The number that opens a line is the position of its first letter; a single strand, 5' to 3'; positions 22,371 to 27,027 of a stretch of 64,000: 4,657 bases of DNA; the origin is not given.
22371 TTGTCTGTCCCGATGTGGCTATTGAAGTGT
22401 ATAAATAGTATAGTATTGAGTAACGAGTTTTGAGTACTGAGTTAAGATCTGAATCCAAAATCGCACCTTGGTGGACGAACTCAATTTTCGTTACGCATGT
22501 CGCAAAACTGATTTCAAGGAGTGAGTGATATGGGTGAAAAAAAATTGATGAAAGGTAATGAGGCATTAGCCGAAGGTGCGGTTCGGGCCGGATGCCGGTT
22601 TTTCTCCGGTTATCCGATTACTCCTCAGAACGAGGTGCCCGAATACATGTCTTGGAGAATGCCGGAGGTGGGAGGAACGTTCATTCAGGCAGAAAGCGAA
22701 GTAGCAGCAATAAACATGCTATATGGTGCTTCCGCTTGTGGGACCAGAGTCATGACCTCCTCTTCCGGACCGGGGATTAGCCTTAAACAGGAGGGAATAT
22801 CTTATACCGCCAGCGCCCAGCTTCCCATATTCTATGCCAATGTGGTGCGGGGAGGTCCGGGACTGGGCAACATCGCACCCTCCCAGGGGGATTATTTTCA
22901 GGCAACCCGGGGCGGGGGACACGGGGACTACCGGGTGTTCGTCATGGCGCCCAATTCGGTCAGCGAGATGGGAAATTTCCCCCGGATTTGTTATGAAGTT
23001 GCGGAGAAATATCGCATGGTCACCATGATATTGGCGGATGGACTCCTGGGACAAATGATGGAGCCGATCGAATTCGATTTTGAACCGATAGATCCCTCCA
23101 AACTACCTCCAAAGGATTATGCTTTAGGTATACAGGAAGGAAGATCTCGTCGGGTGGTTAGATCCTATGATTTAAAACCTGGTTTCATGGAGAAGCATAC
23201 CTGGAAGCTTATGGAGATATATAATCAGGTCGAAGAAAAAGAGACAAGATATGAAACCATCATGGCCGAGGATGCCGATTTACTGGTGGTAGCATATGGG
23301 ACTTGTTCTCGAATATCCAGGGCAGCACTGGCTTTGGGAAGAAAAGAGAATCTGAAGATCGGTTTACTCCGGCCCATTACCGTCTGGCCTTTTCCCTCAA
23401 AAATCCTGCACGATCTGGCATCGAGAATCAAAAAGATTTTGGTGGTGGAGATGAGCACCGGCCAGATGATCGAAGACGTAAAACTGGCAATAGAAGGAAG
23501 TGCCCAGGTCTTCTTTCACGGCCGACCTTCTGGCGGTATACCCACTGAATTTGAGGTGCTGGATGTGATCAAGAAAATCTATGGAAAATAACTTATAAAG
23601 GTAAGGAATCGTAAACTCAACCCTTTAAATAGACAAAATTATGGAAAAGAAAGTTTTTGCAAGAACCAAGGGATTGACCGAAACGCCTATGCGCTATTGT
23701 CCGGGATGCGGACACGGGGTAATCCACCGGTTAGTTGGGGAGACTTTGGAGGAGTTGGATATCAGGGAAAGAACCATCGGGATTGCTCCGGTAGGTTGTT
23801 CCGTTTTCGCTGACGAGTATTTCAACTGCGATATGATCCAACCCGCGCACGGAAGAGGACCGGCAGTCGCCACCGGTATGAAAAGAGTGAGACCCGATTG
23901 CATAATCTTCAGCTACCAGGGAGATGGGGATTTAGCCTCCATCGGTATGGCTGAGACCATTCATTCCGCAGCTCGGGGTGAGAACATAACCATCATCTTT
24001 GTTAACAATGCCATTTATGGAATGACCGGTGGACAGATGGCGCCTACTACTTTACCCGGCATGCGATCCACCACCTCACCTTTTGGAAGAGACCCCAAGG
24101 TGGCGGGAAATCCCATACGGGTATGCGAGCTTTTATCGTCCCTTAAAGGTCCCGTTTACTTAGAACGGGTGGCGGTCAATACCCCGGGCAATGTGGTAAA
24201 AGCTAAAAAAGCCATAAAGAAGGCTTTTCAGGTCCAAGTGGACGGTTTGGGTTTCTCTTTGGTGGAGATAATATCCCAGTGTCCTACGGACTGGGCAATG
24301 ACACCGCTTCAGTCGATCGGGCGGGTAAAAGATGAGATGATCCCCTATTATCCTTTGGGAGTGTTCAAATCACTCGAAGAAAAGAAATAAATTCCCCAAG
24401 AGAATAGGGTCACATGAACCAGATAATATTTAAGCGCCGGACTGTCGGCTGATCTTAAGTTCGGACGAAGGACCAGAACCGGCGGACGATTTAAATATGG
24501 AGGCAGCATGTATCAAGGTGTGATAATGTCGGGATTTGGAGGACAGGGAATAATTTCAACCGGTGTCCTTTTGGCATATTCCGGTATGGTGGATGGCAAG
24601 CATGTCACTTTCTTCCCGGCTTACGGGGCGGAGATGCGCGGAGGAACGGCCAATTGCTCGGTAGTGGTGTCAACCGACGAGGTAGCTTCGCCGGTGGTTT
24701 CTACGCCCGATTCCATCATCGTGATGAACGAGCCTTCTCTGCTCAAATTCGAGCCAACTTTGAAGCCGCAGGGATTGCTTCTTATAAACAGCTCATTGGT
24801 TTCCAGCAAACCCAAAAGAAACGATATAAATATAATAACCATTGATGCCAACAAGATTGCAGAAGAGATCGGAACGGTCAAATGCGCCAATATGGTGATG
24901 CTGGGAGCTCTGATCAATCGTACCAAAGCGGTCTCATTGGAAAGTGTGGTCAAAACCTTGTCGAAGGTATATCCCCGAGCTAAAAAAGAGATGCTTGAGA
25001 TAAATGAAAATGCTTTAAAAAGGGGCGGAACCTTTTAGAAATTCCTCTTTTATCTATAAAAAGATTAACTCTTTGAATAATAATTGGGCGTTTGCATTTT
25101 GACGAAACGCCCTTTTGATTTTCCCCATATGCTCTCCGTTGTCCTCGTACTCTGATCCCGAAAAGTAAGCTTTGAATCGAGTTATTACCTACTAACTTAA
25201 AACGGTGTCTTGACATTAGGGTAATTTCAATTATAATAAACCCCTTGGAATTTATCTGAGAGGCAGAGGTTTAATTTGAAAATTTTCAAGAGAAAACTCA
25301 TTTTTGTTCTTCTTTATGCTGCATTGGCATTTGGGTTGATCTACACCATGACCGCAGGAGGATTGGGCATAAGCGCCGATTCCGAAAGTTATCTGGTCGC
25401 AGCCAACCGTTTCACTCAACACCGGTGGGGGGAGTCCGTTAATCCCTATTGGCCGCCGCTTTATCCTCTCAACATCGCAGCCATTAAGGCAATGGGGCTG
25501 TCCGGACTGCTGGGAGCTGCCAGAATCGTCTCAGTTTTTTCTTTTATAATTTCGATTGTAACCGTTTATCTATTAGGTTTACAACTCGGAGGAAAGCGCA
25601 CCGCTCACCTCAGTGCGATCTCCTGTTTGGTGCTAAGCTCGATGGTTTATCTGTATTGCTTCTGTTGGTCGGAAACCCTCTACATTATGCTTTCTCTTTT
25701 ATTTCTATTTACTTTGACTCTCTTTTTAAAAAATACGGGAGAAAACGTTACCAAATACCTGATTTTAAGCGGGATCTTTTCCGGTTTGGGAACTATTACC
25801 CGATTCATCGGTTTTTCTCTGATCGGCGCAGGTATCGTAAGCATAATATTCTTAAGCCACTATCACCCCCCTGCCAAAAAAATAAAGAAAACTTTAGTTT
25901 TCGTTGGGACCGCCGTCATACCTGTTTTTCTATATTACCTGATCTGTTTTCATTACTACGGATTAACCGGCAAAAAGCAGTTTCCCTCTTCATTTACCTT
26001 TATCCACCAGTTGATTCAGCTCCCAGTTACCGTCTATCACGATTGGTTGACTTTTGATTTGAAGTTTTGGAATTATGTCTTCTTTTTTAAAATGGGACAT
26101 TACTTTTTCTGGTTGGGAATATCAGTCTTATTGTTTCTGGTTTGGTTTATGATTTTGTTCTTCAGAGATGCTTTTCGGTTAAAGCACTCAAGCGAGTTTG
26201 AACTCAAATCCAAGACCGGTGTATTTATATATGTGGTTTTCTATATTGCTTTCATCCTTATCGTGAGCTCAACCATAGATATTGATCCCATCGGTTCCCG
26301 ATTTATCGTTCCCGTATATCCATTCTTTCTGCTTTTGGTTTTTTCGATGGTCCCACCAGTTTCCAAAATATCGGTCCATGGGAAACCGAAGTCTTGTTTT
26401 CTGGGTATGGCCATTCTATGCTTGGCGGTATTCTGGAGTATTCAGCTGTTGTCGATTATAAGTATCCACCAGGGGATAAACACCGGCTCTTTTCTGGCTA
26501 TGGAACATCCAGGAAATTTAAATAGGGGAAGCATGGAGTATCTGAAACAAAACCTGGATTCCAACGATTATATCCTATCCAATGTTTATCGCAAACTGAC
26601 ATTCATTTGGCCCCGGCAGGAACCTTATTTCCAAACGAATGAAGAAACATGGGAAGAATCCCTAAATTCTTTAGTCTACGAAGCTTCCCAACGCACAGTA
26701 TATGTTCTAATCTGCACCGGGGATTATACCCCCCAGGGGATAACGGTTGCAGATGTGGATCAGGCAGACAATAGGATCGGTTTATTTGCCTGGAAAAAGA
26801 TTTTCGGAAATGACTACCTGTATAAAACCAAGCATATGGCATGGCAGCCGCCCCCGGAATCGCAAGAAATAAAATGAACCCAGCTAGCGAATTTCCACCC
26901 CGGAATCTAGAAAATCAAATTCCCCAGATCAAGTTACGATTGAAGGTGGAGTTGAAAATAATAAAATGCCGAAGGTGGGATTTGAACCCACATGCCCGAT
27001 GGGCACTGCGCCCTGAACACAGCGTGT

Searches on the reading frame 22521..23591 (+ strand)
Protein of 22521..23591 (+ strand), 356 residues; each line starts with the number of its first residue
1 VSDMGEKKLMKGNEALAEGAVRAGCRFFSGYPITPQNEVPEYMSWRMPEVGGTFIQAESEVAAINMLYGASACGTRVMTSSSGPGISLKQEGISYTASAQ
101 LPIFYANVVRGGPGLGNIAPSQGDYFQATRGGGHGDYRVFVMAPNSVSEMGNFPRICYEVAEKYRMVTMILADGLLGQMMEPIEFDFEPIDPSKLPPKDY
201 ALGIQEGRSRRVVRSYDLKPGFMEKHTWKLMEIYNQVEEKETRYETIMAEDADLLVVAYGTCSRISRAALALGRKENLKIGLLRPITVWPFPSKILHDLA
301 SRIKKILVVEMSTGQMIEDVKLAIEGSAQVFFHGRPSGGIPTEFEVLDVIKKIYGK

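Call 13: search_protein_families(library=pfam, proteins=[window:22521-23591:+], max_evalue=0.001)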
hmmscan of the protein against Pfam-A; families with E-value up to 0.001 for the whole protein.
window:22521-23591:+ (356 aa): 3 families
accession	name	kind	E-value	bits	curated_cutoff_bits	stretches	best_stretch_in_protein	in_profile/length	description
PF01855.24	POR_N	-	7.2e-41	140.9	27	1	18-186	1-168/231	Pyruvate flavodoxin/ferredoxin oxidoreductase, thiamine diP-bdg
PF17147.9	PFOR_II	-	1.2e-19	71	27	1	252-338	1-94/102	Pyruvate:ferredoxin oxidoreductase core domain II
PF02780.25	Transketolase_C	-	2.9e-05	24.4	25.9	1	248-311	6-69/124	Transketolase, C-terminal domain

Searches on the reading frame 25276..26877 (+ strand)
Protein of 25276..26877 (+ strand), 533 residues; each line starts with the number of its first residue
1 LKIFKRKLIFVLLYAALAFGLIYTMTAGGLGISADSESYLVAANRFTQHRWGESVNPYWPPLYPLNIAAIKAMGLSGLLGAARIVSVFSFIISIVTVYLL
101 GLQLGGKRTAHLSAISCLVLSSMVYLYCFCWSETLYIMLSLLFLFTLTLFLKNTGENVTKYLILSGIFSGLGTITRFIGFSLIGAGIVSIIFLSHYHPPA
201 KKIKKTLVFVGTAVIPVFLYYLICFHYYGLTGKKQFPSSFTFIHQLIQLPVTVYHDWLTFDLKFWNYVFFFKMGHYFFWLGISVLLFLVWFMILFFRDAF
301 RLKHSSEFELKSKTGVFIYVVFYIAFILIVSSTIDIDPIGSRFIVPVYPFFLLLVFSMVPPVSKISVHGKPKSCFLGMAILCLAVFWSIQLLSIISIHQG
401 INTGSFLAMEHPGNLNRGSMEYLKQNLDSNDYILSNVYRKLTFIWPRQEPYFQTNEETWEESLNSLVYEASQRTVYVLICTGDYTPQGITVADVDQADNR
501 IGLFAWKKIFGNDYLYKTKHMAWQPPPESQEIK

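Call 13: search_protein_families(library=pfam, proteins=[window:25276-26877:+], max_evalue=0.001)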
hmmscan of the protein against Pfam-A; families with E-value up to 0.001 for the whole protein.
window:25276-26877:+ (533 aa): 1 family
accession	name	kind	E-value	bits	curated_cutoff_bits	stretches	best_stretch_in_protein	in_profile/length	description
PF13231.12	PMT_2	-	5.5e-07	30.4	26.1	1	60-216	3-155/160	Dolichyl-phosphate-mannose-protein mannosyltransferase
